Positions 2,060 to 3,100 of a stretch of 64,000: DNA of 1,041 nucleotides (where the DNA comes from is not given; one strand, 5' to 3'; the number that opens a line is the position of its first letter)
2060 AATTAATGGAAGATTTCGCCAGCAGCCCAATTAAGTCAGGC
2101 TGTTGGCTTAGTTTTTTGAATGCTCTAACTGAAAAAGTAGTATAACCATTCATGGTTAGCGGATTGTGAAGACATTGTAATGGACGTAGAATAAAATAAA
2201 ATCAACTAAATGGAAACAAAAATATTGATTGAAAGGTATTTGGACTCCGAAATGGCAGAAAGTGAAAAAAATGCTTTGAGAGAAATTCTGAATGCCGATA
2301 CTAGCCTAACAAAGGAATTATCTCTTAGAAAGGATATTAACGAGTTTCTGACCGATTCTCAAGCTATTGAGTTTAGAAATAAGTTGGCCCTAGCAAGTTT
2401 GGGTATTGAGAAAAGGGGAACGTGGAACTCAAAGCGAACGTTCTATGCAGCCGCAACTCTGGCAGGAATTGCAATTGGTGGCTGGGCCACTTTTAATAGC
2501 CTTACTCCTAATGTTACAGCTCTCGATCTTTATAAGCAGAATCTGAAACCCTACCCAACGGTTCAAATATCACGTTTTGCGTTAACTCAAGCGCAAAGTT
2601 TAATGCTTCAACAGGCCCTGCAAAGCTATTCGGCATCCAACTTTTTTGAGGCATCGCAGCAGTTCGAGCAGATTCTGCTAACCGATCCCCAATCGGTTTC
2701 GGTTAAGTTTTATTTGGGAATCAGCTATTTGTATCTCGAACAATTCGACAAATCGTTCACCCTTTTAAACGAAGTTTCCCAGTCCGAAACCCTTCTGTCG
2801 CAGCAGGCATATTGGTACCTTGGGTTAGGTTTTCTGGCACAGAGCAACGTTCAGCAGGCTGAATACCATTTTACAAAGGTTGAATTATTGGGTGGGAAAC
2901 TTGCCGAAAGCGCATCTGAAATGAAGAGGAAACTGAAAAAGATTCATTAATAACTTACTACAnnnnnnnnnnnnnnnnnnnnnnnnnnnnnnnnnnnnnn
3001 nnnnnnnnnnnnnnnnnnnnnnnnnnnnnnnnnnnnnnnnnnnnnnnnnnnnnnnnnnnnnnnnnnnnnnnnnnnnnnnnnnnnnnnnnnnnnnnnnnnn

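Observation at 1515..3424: Double-glycine-leader peptide gene beside a TPR single-pass membrane protein and a receiver-less LytTR regulator: candidate peptide-sensing circuit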

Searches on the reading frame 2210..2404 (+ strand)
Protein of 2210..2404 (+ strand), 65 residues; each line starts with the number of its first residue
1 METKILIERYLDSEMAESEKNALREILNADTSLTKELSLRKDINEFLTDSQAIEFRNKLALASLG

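Call 77: search_solved_structures(query=A9, max_evalue=10, show_alignments=2)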
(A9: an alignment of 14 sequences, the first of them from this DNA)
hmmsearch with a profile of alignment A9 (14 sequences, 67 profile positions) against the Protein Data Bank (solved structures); distinct sequences matched with E-value up to 10: 12.
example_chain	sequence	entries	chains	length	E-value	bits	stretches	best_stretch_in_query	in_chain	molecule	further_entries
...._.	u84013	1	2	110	0.073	16.3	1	8-35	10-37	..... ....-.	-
5ja8_A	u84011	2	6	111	0.074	16.3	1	8-35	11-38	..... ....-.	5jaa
8a0x_C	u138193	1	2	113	0.077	16.3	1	8-35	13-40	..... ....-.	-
9tv9_C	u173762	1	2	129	0.08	16.2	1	8-35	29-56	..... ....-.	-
5mje_A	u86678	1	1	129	0.1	15.9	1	8-35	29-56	Cytotoxic translational repressor of toxin-antitoxin stability system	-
1zq1_C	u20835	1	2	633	0.46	13.8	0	7-34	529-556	Glutamyl-tRNA(Gln) amidotransferase subunit E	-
3dxs_X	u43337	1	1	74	0.59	13.4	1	27-55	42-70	Copper-transporting ATPase RAN1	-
3mlg_A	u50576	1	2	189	1.2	12.5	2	8-43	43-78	2X chimera of Helicobacter pylori protein HP0242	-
21gi_A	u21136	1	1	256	1.3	12.4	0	8-43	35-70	A designed protein Three-twist Knot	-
9f5x_2C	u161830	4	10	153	1.6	12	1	20-40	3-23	cytochrome-c oxidase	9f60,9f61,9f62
8x39_A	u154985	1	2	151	1.6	12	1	3-18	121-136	Serine protease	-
8x3a_A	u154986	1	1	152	1.7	12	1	3-18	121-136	Serine protease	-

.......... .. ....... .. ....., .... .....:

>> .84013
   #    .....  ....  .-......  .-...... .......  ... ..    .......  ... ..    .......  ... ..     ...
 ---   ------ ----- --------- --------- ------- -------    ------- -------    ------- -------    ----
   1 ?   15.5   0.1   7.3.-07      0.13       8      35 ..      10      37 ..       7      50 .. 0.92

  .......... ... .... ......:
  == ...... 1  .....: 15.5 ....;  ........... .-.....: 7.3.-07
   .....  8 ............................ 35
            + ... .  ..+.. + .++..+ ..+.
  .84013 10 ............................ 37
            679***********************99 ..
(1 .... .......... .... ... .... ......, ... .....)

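Call 78: search_protein_families(library=pfam, alignment_id=A9, max_evalue=1)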
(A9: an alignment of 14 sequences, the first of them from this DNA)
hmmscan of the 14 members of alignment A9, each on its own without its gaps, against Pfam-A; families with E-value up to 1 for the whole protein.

A. member 1, seq(65 aa): 1 family
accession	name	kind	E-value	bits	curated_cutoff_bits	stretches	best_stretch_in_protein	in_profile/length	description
PF24210.1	T4_RIIA1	-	0.036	14.2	27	1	6-28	21-43/67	RIIA.1-like protein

B. families by the number of members that match (of 14 scanned): 11 families
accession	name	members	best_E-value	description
PF13490.11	zf-HC2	4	0.00028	Putative zinc-finger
PF24210.1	T4_RIIA1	1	0.036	RIIA.1-like protein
PF24625.1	DUF7626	1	0.055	Domain of unknown function (DUF7626)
PF14894.11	Lsm_C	1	0.088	Lsm C-terminal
PF14666.11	RICTOR_M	1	0.12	Rapamycin-insensitive companion of mTOR, middle domain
PF17898.6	GerD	1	0.13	Spore germination GerD central core domain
PF12452.13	DUF3685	1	0.14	Protein of unknown function (DUF3685)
PF16886.11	ATP-synt_ab_Xtn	1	0.15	ATPsynthase alpha/beta subunit barrel-sandwich domain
PF12229.13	PG_binding_4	1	0.22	Putative peptidoglycan binding domain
PF18072.6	FGAR-AT_linker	1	0.23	Formylglycinamide ribonucleotide amidotransferase linker domain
PF04301.19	BioG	1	0.25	Pimeloyl-ACP methyl esterase BioG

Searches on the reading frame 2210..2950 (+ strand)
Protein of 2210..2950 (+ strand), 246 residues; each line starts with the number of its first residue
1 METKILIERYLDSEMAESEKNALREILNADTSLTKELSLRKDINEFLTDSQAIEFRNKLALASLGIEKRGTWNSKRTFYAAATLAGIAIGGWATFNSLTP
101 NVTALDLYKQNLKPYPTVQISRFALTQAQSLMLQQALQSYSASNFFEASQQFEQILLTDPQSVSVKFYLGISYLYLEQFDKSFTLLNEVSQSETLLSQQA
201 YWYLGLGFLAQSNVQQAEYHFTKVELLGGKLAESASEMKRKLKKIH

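Call 3: search_protein_families(library=pfam, proteins=[window:2210-2950:+], max_evalue=1)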
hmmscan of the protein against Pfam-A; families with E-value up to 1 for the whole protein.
window:2210-2950:+ (246 aa): 5 families
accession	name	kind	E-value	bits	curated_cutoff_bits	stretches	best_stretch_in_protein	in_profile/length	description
PF07719.23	TPR_2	-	3.4e-05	24.1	27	0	166-188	4-26/34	Tetratricopeptide repeat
PF13432.12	TPR_16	-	0.0096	16.8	32.7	1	169-222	3-55/65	Tetratricopeptide repeat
PF24575.1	TPR_Slam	-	0.031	15.1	35.2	0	133-174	51-92/104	Surface lipoprotein assembly modifier, N-terminal TPR repeats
PF13174.12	TPR_6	-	0.062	14.4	26.3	0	167-189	4-26/33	Tetratricopeptide repeat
PF00515.34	TPR_1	-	0.28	11.5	27.8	0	167-181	5-19/34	Tetratricopeptide repeat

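Call 4: search_protein_families(library=ncbifam, proteins=[window:2210-2950:+], max_evalue=1)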
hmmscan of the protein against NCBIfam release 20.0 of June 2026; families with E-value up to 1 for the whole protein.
window:2210-2950:+ (246 aa): 8 families
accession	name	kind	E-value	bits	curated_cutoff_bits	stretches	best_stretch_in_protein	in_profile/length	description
NF053607.1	CHU_0125_OmpA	equivalog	0.0001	20.9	620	1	125-228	15-117/639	CHU_0125 family OmpA-like outer membrane integrity protein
TIGR02917.1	PEP_TPR_lipo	equivalog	0.00013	20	312.2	1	135-190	267-322/899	XrtA/PEP-CTERM system TPR-repeat protein PrsT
NF040959.1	MamA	equivalog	0.0028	17.1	200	1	144-218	86-159/204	magnetosome protein MamA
TIGR04510.1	mod_pep_cyc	subfamily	0.0082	14.7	400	1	117-233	457-571/814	putative peptide modification system cyclase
NF052304.1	CdsG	equivalog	0.0083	16.3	170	1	144-191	57-105/133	CdsG family type III secretion system protein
TIGR02552.1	LcrH_SycD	equivalog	0.052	13.3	104.8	1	134-244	23-131/136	SycD/LcrH family type III secretion system chaperone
NF033758.1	gliding_GltE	equivalog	0.058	12.4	225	1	138-189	265-316/411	adventurous gliding motility TPR repeat lipoprotein GltE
TIGR02795.1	tol_pal_ybgF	equivalog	0.26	11.9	90.1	0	134-216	7-92/119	tol-pal system protein YbgF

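Call 41: find_related_loci(query=A6, collection=metagenome_contigs, flank=5000)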
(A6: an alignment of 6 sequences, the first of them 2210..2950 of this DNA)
Query A6 (246 aa) in metagenome_contigs; peptide patterns used: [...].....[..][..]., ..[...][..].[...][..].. (x = any residue, [..] = any of these).
138 stretches matched a pattern; 38 encode a relative of the query (tblastn E <= 1e-3); 38 distinct loci.
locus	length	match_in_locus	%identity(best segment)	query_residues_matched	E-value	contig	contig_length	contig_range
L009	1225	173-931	36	1-243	2e-47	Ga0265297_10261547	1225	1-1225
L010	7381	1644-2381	33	3-243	3e-40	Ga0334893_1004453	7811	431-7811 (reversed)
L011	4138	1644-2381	33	3-243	3e-40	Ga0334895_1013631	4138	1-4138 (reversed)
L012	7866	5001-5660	36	3-217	7e-39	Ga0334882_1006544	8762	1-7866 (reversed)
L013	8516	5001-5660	36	3-217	7e-39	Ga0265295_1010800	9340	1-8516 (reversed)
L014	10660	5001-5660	36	3-217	7e-39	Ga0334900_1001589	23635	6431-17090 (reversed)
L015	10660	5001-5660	36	3-217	7e-39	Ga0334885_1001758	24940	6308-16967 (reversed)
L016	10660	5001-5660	36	3-217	7e-39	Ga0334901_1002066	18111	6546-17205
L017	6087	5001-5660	36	3-217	7e-39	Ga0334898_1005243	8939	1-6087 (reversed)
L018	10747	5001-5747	31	3-243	3e-33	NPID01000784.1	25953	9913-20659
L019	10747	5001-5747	30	3-243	4e-33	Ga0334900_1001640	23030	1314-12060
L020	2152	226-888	30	6-217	2e-29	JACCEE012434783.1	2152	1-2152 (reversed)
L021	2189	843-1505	30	6-217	2e-29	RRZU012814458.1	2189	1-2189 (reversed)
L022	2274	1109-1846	28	6-242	9e-28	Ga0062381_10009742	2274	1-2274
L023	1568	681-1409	32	7-244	5e-27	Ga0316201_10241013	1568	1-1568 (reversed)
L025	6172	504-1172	31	7-224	8e-25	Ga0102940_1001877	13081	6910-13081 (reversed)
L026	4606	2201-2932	28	6-244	1e-22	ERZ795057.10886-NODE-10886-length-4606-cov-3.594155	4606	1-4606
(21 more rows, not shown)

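Call 55: search_protein_families(library=pfam, proteins=[L018:2308-4461:-, L018:1108-2226:+, L018:6413-10747:+, L014:7575-9323:+, L014:9335-9973:+, L025:1265-2122:+], max_evalue=0.01)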
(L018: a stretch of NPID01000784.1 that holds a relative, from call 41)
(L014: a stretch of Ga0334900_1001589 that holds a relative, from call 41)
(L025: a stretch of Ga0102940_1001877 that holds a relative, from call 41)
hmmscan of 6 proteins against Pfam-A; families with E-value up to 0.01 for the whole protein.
L018:2308-4461:- (717 aa): 2 families
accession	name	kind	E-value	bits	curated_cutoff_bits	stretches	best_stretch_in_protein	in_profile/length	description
PF01869.26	BcrAD_BadFG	-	2.4e-20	73.6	31.5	1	459-715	1-269/271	BadF/BadG/BcrA/BcrD ATPase family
PF06050.19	HGD-D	-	6.1e-16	59.4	28.4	1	76-429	4-341/342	2-hydroxyglutaryl-CoA dehydratase, D-component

L018:1108-2226:+ (372 aa): 3 families
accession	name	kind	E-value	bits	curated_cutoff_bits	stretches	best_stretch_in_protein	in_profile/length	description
PF00015.26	MCPsignal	-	1.4e-35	123.1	34.6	1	190-357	2-169/172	Methyl-accepting chemotaxis protein (MCP) signalling domain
PF00672.30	HAMP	-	2.8e-07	31.2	25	1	79-133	1-52/53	HAMP domain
PF25034.1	Spectrin_SYNE1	-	0.0037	17.4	35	0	86-179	51-141/188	Nesprin-1, spectrin repeats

L018:6413-10747:+ (1445 aa): 1 family
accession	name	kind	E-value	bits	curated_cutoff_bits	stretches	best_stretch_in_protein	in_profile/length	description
PF06097.16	DUF945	-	0.0007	19.2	26.8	0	1030-1057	334-362/460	Bacterial protein of unknown function (DUF945)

L014:7575-9323:+ (582 aa): 2 families
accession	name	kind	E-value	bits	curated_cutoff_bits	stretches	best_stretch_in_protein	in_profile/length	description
PF11301.13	DUF3103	-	6.4e-08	32.4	25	1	108-213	25-134/351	Protein of unknown function (DUF3103)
PF00041.27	fn3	-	0.00032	21.3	25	1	229-317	1-81/84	Fibronectin type III domain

L014:9335-9973:+ (212 aa): 0 families

L025:1265-2122:+ (285 aa): 2 families
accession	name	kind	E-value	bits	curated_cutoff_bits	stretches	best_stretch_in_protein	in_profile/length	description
PF00512.31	HisKA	-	6.6e-16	58.6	26.9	1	39-102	2-64/66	His Kinase A (phospho-acceptor) domain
PF02518.31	HATPase_c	-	1.2e-09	39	26.4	1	156-252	2-97/111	Histidine kinase-, DNA gyrase B-, and HSP90-like ATPase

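Call 62: find_homologous_proteins(query=A6, max_evalue=0.00001)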
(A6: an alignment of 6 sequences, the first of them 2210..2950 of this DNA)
Query A6 (6 sequences) (246 aa, profile of the alignment): 16 proteins with E <= 0.00001 among 8000 candidates.
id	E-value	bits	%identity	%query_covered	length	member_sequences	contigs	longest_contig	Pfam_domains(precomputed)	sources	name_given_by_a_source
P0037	8.2e-112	391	31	98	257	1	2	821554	PF14559.13,PF13432.13,PF07719.24,PF13174.13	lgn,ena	-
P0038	2.3e-110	386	100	100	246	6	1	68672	-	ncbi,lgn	-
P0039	1.3e-109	383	32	87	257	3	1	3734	PF21545.4,PF07719.24,PF13174.13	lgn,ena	-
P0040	1.2e-103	364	41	93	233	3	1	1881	PF14559.13,PF25062.2,PF13432.13,PF07719.24,PF13174.13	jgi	jgi:predicted Zn-dependent protease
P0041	1.5e-101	357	30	86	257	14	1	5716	PF14559.13,PF21545.4,PF07719.24,PF13174.13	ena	-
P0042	2.5e-99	350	28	96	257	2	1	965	PF14559.13,PF21545.4,PF13432.13,PF07719.24,PF13174.13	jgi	-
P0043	9.9e-95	335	33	86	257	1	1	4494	PF14559.13,PF21545.4,PF12895.14,PF13432.13,PF13428.13,PF07719.24,PF13174.13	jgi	-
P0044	9.1e-91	322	31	97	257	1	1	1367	PF14559.13,PF21545.4,PF12895.14,PF13432.13,PF07719.24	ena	-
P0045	1.8e-89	317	34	96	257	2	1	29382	PF21545.4,PF13432.13,PF07719.24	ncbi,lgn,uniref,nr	ncbi:tetratricopeptide repeat protein [Williamwhitmania taraxaci]|uniref:Tetratricopeptide repeat-co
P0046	1.2e-86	308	29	97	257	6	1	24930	PF14559.13,PF13432.13,PF07719.24,PF13174.13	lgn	-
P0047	4.5e-85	303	28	97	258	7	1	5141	PF13432.13,PF07719.24,PF13174.13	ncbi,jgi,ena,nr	ncbi:MAG TPA: tetratricopeptide repeat protein [Williamwhitmania sp.]|nr:tetratricopeptide repeat pr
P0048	8.6e-84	299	29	97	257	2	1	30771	PF07719.24,PF13174.13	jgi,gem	-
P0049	4.0e-80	287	43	97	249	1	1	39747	PF13432.13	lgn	-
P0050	8.0e-74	266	38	87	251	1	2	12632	PF14559.13,PF00515.35,PF12895.14,PF21033.5,PF13432.13,PF13428.13,PF07719.24,PF13174.13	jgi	jgi:tetratricopeptide (TPR) repeat protein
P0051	1.2e-59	220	44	70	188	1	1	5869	PF14559.13,PF13432.13,PF07719.24,PF13174.13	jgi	jgi:tetratricopeptide (TPR) repeat protein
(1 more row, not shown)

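Call 63: find_encoding_contigs(protein=P0045, flank=10000, max_places=2)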
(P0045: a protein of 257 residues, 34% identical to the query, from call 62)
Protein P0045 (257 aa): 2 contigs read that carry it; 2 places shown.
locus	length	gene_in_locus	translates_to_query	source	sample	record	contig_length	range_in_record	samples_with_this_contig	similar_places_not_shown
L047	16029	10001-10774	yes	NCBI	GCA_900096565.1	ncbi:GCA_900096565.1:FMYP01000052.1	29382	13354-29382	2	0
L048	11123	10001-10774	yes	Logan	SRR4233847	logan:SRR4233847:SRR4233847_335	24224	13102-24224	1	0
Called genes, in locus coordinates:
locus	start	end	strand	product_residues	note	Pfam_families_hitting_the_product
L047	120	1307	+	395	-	PF14289:DUF4369 (weak), PF00578:AhpC-TSA, PF08534:Redoxin, PF00085:Thioredoxin (weak), PF13098:Thioredoxin_2 (weak), PF13905:Thioredoxin_8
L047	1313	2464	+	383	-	PF14289:DUF4369, PF00578:AhpC-TSA, PF08534:Redoxin, PF13905:Thioredoxin_8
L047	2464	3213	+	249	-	PF00149:Metallophos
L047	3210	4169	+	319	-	PF07670:Gate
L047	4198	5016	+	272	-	PF00303:Thymidylat_synt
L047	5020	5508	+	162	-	PF00186:DHFR_1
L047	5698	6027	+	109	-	-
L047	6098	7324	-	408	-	PF00158:Sigma54_activat (faint), PF06689:zf-C4_ClpX, PF00493:MCM (weak), PF00004:AAA, PF07724:AAA_2, PF07728:AAA_5 (weak), PF13401:AAA_22 (faint), PF10431:ClpB_D2-small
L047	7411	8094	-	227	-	PF00574:CLP_protease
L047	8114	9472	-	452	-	PF05697:Trigger_N, PF28537:FKBP-like_TF, PF28539:TF_C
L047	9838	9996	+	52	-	-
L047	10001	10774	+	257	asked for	PF13432:TPR_16 (faint), PF07719:TPR_2 (faint), PF21545:T7SS_EccA1_N (weak)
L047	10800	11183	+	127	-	PF04397:LytTR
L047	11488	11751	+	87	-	-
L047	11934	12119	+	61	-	-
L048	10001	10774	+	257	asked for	PF13432:TPR_16 (faint), PF07719:TPR_2 (faint), PF21545:T7SS_EccA1_N (weak)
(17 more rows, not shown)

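Call 64: find_encoding_contigs(protein=P0049, flank=10000, max_places=2)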
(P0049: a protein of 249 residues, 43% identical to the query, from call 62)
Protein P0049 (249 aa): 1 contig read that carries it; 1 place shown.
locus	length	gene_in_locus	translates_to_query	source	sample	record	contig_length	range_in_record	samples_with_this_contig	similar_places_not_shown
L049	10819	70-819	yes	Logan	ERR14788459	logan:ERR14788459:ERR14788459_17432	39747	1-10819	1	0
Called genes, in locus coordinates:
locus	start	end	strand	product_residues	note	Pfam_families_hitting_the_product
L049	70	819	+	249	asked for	PF13432:TPR_16 (faint)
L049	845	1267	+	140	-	PF04397:LytTR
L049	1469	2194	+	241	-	-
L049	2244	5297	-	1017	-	PF07494:Reg_prop (faint), PF07495:Y_Y_Y, PF06580:His_kinase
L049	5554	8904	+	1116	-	PF17757:UvrB_inter, PF02559:CarD_TRCF_RID, PF00270:DEAD, PF00271:Helicase_C, PF03461:TRCF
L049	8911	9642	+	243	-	PF03309:Pan_kinase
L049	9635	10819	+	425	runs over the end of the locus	-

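Call 70: predict_structure(alignment_id=A8)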
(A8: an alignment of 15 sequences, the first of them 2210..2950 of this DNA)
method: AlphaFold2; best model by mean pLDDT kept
length: 246 residues; sequences in the alignment: 15
mean_pLDDT: 81.3   pTM: 0.58
mean pLDDT of the five models: 81.3, 78.9, 77.3, 76.8, 76.1
residues with pLDDT >= 90: 117; 70-90: 60; 50-70: 51; < 50: 18
segments of 3 or more residues with pLDDT < 50: 69-76, 90-98
pLDDT, mean of each block of 10 residues (from residue 1): 78 85 85 75 66 63 54 50 52 48 87 86 70 93 97 95 96 98 98 93 98 96 94 94 84
secondary structure, 60 per line:
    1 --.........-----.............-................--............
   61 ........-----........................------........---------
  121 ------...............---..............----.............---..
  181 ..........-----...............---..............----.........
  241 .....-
elements in order: H3-11 H17-29 H31-46 H49-68 H74-97 H104-111 H127-141 H145-158 H163-175 H179-190 H196-210 H214-227 H232-245

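Call 74: fold_search(model_id=the predicted structure, library=pdb)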
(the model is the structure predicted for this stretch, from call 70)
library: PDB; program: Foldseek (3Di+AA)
matches with E <= 10: 1454; with E <= 0.001: 4
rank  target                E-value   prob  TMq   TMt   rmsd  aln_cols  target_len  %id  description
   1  8ump_A                2.2e-04  1.00  0.42  0.80   2.6       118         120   21  T33-ml35 - Designed Tetrahedral Protein Cage Using Machine Learning Algorithms (released 2023-11-15)
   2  8ye5_A                5.0e-04  1.00  0.43  0.80   3.2       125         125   16  Structural and functional research of Reductive Dehalogenases TmrC using a cell-free expression system for heterologou (released 2024-03-06)
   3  2xev_A                6.6e-04  1.00  0.42  0.82   1.9       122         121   19  Crystal structure of the TPR domain of Xanthomonas campestris ybgF (released 2010-09-15)
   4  8ye5_B                6.9e-04  1.00  0.43  0.82   2.4       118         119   16  Structural and functional research of Reductive Dehalogenases TmrC using a cell-free expression system for heterologou (released 2024-03-06)
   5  1na0_A                1.0e-03  1.00  0.43  0.84   2.2       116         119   18  Design of Stable alpha-Helical Arrays from an Idealized TPR Motif (released 2003-06-03)
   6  2xcc_A                1.1e-03  1.00  0.45  0.79   4.2       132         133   14  Crystal structure of PcrH from Pseudomonas aeruginosa (released 2010-05-05)
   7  3asg_B                1.1e-03  1.00  0.37  0.51  15.0       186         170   15  MamA D159K mutant 2 (released 2011-07-20)
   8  3ks2_A                1.6e-03  1.00  0.45  0.78  10.9       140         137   16  Crystal Structure of Type-III Secretion Chaperone IpgC from Shigella flexneri (residues 10-155) (released 2010-08-25)
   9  2xev_B                1.7e-03  1.00  0.43  0.82   2.0       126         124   17  Crystal structure of the TPR domain of Xanthomonas campestris ybgF (released 2010-09-15)
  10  6b85_A                2.2e-03  1.00  0.38  0.43  20.8       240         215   11  Crystal structure of transmembrane protein TMHC4_R (released 2018-03-14)
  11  3asf_A                2.3e-03  1.00  0.37  0.50  15.6       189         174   14  MamA MSR-1 C2 (released 2011-07-20)
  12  6vfh_A                2.4e-03  1.00  0.42  0.82   2.5       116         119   16  De novo designed tetrahedral nanoparticle T33_dn10 (released 2020-08-12)
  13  3vty_D                2.5e-03  1.00  0.38  0.54  14.4       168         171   15  Crystal structure of MamA (released 2012-10-31)
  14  7nrg_B                2.6e-03  1.00  0.39  0.66  15.4       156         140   17  Crystal structure of a shortened IpgC variant in complex with (1R)-2-amino-1-(4-fluorophenyl)ethanol (released 2022-03-23)
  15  4nrh_B                2.6e-03  1.00  0.40  0.55  13.1       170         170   14  CopN-Scc3 complex (released 2014-10-15)
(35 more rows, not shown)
